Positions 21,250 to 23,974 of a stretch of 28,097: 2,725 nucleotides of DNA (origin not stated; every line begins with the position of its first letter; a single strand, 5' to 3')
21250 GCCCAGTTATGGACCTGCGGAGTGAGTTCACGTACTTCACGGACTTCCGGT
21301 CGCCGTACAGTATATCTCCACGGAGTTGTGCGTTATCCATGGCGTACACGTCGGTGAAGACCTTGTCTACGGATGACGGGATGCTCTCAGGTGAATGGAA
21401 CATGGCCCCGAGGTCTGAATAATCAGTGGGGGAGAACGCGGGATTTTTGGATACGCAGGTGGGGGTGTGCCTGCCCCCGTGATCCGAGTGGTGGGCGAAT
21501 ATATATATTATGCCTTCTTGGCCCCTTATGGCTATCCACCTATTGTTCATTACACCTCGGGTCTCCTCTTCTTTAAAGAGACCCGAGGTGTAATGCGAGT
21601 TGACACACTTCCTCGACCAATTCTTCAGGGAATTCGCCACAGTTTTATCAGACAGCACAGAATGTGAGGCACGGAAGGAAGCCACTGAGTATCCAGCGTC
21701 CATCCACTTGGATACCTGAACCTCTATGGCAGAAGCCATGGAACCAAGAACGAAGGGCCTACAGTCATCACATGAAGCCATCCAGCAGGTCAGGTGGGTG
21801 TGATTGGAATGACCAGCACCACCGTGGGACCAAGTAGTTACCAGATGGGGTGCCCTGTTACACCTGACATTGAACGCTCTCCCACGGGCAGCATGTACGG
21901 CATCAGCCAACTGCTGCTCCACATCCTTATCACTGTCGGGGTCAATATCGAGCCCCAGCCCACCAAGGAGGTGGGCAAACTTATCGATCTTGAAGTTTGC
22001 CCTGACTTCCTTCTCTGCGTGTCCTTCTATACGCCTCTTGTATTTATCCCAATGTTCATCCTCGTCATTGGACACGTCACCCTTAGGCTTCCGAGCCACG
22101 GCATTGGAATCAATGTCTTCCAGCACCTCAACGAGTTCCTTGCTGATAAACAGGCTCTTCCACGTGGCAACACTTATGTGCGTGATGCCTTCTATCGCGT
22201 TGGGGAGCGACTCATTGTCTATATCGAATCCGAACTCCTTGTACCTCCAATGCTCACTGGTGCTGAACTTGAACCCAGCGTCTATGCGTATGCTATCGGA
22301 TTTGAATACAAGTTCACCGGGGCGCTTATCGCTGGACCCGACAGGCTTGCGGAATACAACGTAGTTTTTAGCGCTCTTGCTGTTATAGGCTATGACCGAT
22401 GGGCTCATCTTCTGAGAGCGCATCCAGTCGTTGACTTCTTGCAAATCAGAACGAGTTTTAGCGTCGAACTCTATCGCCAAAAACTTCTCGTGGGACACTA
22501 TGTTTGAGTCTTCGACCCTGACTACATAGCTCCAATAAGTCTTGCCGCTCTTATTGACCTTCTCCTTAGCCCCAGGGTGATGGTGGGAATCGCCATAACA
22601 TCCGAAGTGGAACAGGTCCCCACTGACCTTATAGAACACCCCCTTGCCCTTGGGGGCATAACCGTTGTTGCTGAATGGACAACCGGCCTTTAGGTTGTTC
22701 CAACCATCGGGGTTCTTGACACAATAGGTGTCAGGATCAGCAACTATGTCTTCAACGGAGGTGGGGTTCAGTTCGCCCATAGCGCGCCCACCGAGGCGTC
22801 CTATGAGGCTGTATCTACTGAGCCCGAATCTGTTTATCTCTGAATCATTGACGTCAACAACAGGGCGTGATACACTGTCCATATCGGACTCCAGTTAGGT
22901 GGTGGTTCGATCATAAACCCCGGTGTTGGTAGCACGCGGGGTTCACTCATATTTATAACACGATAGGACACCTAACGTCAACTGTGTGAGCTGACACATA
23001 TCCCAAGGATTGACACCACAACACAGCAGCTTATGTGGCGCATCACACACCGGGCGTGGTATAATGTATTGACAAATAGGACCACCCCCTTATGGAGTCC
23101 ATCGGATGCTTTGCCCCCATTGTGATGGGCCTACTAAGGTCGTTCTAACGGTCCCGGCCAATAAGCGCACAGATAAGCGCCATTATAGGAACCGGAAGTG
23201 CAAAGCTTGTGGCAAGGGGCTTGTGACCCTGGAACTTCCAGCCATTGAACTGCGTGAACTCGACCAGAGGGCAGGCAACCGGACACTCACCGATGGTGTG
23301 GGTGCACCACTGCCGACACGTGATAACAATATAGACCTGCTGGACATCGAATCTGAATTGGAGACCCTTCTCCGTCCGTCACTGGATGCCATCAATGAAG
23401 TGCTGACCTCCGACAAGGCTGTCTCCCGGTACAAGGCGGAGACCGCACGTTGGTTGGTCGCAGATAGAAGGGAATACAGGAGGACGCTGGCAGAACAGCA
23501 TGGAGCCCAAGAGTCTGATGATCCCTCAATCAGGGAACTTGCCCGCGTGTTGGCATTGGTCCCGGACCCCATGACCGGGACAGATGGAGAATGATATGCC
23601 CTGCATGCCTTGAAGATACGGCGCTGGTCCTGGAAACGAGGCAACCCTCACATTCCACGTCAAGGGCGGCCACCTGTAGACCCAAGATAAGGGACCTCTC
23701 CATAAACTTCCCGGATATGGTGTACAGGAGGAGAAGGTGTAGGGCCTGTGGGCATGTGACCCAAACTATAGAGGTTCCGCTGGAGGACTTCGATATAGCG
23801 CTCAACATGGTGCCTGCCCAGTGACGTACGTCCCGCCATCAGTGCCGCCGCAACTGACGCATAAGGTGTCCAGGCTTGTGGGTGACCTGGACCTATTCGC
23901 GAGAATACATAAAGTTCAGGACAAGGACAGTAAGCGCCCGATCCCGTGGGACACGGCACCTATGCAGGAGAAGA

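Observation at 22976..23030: Operator-like palindrome abutting the early promoter, repeated next to hairpin copy B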

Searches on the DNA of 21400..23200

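Call 71: search_rna_families(source=window, start=21400, end=23200, threshold=evalue, max_evalue=1)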
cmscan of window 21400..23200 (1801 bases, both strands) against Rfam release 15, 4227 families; matches with E-value up to 1: 6.
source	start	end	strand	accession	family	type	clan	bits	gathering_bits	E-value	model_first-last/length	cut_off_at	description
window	21548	21595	-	RF03306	mir-3923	Gene; miRNA;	-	32.2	94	0.0013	18-66/83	no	mir-3923 microRNA precursor family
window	21547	21596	-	RF03652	mir-2329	Gene; miRNA;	-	23.7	90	0.098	1-66/66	no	mir-2329 microRNA precursor family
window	21547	21596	+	RF03652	mir-2329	Gene; miRNA;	-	21.9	90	0.29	1-66/66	no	mir-2329 microRNA precursor family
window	21548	21595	+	RF01015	mir-885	Gene; miRNA;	-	20.3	66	0.44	13-60/74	no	mir-885 microRNA precursor family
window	21526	21591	-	RF01768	flavi_FSE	Cis-reg; frameshift_element;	-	20.1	43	0.11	1-62/62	no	ribosomal frameshift site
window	21550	21591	+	RF01719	Pseudomon-1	Gene; sRNA;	-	19.5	50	0.7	61-104/116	no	Pseudomon-1/ErsA RNA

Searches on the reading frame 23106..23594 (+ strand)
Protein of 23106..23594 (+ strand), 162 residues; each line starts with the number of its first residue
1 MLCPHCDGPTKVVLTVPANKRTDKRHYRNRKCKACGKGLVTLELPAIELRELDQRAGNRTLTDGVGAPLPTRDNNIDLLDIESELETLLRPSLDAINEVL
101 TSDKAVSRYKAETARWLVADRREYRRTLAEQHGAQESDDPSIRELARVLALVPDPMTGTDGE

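Call 17: search_protein_families(library=pfam, proteins=[window:23106-23594:+], max_evalue=0.01)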
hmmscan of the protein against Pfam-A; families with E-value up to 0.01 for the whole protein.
window:23106-23594:+ (162 aa): 2 families
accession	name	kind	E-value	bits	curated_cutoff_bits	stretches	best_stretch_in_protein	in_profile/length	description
PF22811.2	Zn_ribbon_NrdR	-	0.00095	19.5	27.2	1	1-43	1-42/42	Transcriptional repressor NrdR-like, N-terminal domain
PF23549.1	Zn_ribbon_GRF_2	-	0.004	17.3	27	1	2-37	3-37/45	GRF-like zinc ribbon domain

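Call 18: search_protein_families(library=phrogs, proteins=[window:23106-23594:+], max_evalue=0.01)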
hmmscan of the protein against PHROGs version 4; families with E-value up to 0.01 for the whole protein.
window:23106-23594:+ (162 aa): 1 family
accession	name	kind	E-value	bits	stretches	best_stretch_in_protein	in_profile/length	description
phrog_10675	-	unknown function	9.1e-07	30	1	1-55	6-57/98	-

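Call 21: find_related_loci(query=window:23106-23594:+, collection=viral_contigs, flank=6000)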
Query window:23106-23594:+ (162 aa) in viral_contigs; peptide patterns used: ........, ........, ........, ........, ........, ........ (x = any residue, [..] = any of these).
25 stretches matched a pattern; 7 encode a relative of the query (tblastn E <= 1e-3); 7 distinct loci.
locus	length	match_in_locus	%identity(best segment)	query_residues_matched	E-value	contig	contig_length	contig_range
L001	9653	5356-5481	51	1-44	2e-7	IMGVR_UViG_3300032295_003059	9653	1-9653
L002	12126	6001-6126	51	1-44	3e-7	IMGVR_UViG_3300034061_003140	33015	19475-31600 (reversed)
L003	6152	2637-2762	51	1-44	2e-7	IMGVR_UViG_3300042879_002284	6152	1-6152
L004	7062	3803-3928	51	1-44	2e-7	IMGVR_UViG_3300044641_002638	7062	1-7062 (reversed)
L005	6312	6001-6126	51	1-44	2e-7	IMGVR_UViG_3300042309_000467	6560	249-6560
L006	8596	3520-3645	51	1-44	2e-7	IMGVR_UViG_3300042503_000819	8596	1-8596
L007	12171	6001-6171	33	1-52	1e-4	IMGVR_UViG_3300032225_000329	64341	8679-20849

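Call 37: find_encoding_contigs(protein=window:23106-23594:+, flank=6000, max_places=10)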
Protein window:23106-23594:+ (162 aa): 6 contigs read that carry it; 2 places shown.
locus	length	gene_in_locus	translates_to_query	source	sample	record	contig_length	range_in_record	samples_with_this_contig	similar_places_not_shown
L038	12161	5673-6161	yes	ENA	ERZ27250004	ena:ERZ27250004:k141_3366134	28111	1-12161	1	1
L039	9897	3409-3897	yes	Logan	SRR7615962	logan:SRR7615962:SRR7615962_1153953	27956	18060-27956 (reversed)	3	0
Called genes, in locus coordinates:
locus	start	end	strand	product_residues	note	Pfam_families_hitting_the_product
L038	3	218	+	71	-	?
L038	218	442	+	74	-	-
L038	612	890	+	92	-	-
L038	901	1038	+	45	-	-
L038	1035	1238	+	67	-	-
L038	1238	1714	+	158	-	PF08291:Peptidase_M15_3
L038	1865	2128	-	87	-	-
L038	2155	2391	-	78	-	-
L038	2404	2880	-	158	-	-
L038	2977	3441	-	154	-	-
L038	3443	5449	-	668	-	-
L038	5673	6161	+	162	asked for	-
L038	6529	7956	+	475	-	PF17289:Terminase_6C (weak)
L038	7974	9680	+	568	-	-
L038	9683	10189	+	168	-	-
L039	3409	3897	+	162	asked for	-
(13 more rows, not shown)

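Call 43: find_homologous_proteins(query=window:23106-23594:+, max_evalue=0.001)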
Query window:23106-23594:+ (162 aa): 16 proteins with E <= 0.001 among 329 candidates.
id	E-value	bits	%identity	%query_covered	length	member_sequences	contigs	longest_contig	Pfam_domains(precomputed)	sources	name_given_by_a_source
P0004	6.7e-102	356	100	100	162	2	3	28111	-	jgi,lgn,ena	-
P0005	3.0e-91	322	89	100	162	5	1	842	-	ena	-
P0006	1.3e-88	313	86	100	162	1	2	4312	-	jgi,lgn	jgi:hypothetical protein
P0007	1.4e-84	300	86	99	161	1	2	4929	-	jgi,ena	-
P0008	1.5e-60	222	69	99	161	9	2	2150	-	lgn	-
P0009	1.0e-50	190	64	95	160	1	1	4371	-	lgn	-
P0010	1.7e-46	176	61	95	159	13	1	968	-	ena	-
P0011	1.8e-43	166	57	95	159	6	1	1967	-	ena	-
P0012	1.4e-37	147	67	71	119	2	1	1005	-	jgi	-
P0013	3.3e-37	146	56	94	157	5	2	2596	PF22811.3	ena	-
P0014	3.7e-33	133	49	96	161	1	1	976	PF22811.3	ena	-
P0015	4.4e-33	133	49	96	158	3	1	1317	PF22811.3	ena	-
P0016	5.9e-33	132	46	98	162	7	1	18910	PF22811.3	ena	-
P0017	6.5e-33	132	52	95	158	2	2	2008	PF22811.3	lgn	-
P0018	2.0e-32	131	61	71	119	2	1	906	-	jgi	jgi:hypothetical protein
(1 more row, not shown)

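Call 44: find_encoding_contigs(protein=P0006, flank=6000, max_places=3)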
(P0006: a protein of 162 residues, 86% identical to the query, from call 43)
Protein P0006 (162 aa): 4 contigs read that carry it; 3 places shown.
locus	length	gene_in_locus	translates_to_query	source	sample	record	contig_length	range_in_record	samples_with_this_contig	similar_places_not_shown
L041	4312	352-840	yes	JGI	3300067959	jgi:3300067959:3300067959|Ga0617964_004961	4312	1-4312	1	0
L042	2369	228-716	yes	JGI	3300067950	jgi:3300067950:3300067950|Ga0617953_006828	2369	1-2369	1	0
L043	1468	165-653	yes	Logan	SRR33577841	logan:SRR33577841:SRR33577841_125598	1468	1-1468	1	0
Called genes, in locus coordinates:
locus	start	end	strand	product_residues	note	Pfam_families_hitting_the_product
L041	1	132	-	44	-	?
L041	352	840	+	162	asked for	-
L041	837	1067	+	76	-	-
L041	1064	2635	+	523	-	-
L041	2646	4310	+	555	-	?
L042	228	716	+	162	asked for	-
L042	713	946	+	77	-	-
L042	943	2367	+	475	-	?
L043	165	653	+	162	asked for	-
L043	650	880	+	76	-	-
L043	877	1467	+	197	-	?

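Call 45: find_encoding_contigs(protein=P0009, flank=6000, max_places=3)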
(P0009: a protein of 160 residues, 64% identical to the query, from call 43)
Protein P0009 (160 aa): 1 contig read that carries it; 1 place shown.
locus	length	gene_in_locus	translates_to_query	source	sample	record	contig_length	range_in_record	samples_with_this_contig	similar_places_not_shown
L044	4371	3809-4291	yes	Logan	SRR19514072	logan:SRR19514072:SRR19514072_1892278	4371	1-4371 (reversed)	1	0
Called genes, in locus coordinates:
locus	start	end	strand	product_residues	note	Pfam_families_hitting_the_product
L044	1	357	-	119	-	?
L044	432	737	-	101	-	-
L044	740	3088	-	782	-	PF05272:VapE-like_dom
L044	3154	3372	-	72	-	-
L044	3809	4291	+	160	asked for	-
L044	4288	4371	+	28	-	?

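Call 46: find_encoding_contigs(protein=P0016, flank=10000, max_places=3)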
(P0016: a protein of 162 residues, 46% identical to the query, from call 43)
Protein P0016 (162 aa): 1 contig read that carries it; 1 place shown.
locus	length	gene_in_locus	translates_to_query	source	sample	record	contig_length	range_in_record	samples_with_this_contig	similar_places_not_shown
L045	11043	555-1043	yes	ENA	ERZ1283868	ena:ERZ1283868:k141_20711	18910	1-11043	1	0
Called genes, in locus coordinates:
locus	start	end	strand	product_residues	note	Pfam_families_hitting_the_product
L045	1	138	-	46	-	?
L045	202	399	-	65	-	-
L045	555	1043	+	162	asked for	PF22811:Zn_ribbon_NrdR (faint)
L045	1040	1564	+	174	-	-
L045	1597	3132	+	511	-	-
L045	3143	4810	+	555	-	-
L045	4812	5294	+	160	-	-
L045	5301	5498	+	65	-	-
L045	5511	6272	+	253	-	-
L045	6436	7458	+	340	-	-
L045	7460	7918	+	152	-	-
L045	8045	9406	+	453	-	-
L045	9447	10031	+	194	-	-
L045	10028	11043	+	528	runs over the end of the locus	-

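Call 47: find_encoding_contigs(protein=P0008, flank=6000, max_places=3)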
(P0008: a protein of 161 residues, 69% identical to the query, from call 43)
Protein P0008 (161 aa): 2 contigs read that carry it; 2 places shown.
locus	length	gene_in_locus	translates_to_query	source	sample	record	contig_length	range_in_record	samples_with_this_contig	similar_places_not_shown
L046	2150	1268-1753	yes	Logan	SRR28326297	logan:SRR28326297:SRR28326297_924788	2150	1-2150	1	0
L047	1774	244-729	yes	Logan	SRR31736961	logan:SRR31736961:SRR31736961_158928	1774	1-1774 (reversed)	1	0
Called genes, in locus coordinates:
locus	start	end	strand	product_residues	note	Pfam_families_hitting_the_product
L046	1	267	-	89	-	?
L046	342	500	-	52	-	-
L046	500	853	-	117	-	-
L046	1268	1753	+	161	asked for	-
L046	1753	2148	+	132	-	?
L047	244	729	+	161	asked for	-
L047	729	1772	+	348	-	?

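Call 51: search_solved_structures(query=A1, max_evalue=10, show_alignments=2)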
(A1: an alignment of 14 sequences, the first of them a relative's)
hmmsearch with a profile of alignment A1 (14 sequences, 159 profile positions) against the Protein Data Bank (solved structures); distinct sequences matched with E-value up to 10: 6.
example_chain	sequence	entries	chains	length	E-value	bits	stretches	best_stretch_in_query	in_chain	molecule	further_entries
9gex_A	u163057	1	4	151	0.026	17.7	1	1-48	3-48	Transcriptional repressor NrdR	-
9fxk_A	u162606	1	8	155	0.027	17.6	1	1-48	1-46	Transcriptional repressor NrdR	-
9fvr_A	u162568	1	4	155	0.028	17.6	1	1-48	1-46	Transcriptional repressor NrdR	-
9fzf_A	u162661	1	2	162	0.03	17.5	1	1-48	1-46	Transcriptional repressor NrdR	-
3fc3_A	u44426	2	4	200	0.31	14.2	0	24-57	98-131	Restriction endonuclease Hpy99I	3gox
7p37_A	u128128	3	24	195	0.32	14.1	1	1-48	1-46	Transcriptional repressor NrdR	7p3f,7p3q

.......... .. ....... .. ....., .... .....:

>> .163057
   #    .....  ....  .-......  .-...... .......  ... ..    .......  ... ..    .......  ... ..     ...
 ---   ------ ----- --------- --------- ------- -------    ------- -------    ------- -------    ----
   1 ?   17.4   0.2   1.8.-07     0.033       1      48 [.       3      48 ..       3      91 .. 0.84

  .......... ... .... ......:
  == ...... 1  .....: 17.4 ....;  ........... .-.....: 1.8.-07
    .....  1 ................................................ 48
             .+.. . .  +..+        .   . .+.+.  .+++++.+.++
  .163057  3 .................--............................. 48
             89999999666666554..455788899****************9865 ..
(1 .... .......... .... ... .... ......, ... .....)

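Call 57: find_encoding_contigs(protein=P0005, flank=3000, max_places=6)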
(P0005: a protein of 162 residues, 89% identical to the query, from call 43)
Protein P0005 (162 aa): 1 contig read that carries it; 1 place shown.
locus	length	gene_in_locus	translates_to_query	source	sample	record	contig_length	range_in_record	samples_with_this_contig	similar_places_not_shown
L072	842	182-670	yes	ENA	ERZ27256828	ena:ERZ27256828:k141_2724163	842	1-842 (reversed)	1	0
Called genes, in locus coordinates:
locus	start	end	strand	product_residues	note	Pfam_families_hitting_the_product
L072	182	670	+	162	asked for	-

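Call 59: predict_structure(alignment_id=A2)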
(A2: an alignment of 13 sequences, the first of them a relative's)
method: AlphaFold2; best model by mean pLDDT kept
length: 162 residues; sequences in the alignment: 13
mean_pLDDT: 61.0   pTM: 0.25
mean pLDDT of the five models: 61.0, 60.4, 57.4, 57.4, 57.2
residues with pLDDT >= 90: 0; 70-90: 43; 50-70: 85; < 50: 34
segments of 3 or more residues with pLDDT < 50: 60-78, 133-137, 157-162
pLDDT, mean of each block of 10 residues (from residue 1): 74 53 68 77 71 61 42 47 68 70 60 68 60 52 60 50 34
secondary structure, 60 per line:
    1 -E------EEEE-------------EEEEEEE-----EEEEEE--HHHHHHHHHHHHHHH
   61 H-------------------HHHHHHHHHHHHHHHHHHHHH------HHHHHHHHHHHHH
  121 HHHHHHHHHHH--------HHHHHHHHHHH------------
elements in order: E9-12 E26-32 E38-43 H46-61 H81-101 H108-131 H140-150

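Call 65: fold_search(model_id=the predicted structure, library=pdb)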
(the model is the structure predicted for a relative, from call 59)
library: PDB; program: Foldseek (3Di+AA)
matches with E <= 10: 464; with E <= 0.001: 0
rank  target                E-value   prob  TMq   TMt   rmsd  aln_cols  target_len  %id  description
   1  9fxk_A                2.8e-02  0.77  0.22  0.24  19.6       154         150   19  Transcription repressor NrdR from E. coli, AMPPNP/ATP-bound state (released 2025-03-19)
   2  9a6n_B                3.2e-02  0.51  0.23  0.24  20.5       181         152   17  Integrative model of SOJ-NRDR by crosslinking MS and deep learning (released 2024-09-18)
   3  9gex_D                3.9e-02  0.91  0.24  0.26  14.2       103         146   22  Escherichia coli NrdR with unocuppied outer nucleotide-binding site (released 2026-02-18)
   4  9fxk_G                6.2e-02  1.00  0.24  0.26   2.4        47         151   28  Transcription repressor NrdR from E. coli, AMPPNP/ATP-bound state (released 2025-03-19)
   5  9gex_B                6.6e-02  0.75  0.23  0.27  12.5       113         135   21  Escherichia coli NrdR with unocuppied outer nucleotide-binding site (released 2026-02-18)
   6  9gex_C                7.1e-02  0.72  0.22  0.25  12.5       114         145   21  Escherichia coli NrdR with unocuppied outer nucleotide-binding site (released 2026-02-18)
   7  9fxk_F                7.5e-02  0.38  0.23  0.25  16.8       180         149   17  Transcription repressor NrdR from E. coli, AMPPNP/ATP-bound state (released 2025-03-19)
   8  7p37_A                8.0e-02  0.75  0.22  0.25  17.0       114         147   17  Streptomyces coelicolor ATP-loaded NrdR (released 2022-05-11)
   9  9gex_A                1.1e-01  1.00  0.23  0.25   2.2        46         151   28  Escherichia coli NrdR with unocuppied outer nucleotide-binding site (released 2026-02-18)
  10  9fvr_A                1.2e-01  0.99  0.22  0.24   3.2        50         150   28  Transcription repressor NrdR from E. coli, ATP/dATP-bound state, SeMet protein (released 2025-03-19)
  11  9fvr_C                1.2e-01  0.38  0.23  0.24  19.1       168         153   18  Transcription repressor NrdR from E. coli, ATP/dATP-bound state, SeMet protein (released 2025-03-19)
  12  9fvr_D                1.8e-01  0.44  0.24  0.26  18.4       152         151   20  Transcription repressor NrdR from E. coli, ATP/dATP-bound state, SeMet protein (released 2025-03-19)
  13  4r5j_B                2.8e-01  0.20  0.15  0.12  11.8        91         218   18  Crystal structure of the DnaK C-terminus (Dnak-SBD-A) (released 2014-09-10)
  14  9fvr_B                3.8e-01  0.96  0.24  0.26   2.4        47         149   28  Transcription repressor NrdR from E. coli, ATP/dATP-bound state, SeMet protein (released 2025-03-19)
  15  4r5k_B                3.8e-01  0.12  0.15  0.12  16.6       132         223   14  Crystal structure of the DnaK C-terminus (Dnak-SBD-B) (released 2014-09-10)
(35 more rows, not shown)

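Call 98: search_protein_families(library=ncbifam, proteins=[P0004], max_evalue=1)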
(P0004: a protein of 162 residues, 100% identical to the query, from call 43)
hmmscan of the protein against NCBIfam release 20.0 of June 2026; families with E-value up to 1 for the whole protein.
P0004 (162 aa): 0 families

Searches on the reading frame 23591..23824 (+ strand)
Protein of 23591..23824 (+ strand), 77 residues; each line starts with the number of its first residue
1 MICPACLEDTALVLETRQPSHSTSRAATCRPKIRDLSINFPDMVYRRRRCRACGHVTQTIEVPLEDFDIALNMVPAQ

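Call 17: search_protein_families(library=pfam, proteins=[window:23591-23824:+], max_evalue=0.01)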
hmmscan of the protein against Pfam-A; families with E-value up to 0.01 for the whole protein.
window:23591-23824:+ (77 aa): 1 family
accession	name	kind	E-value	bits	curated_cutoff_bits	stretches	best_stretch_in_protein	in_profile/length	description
PF22811.2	Zn_ribbon_NrdR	-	9.8e-06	25.9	27.2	0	43-61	24-42/42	Transcriptional repressor NrdR-like, N-terminal domain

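Call 18: search_protein_families(library=phrogs, proteins=[window:23591-23824:+], max_evalue=0.01)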
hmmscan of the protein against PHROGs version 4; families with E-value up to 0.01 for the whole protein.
window:23591-23824:+ (77 aa): 1 family
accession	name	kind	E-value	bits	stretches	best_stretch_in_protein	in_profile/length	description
phrog_10675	-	unknown function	0.00091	20.4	1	1-66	6-51/98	-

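Call 98: search_protein_families(library=ncbifam, proteins=[window:23591-23824:+], max_evalue=1)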
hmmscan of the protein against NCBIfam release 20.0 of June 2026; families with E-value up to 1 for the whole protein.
window:23591-23824:+ (77 aa): 0 families
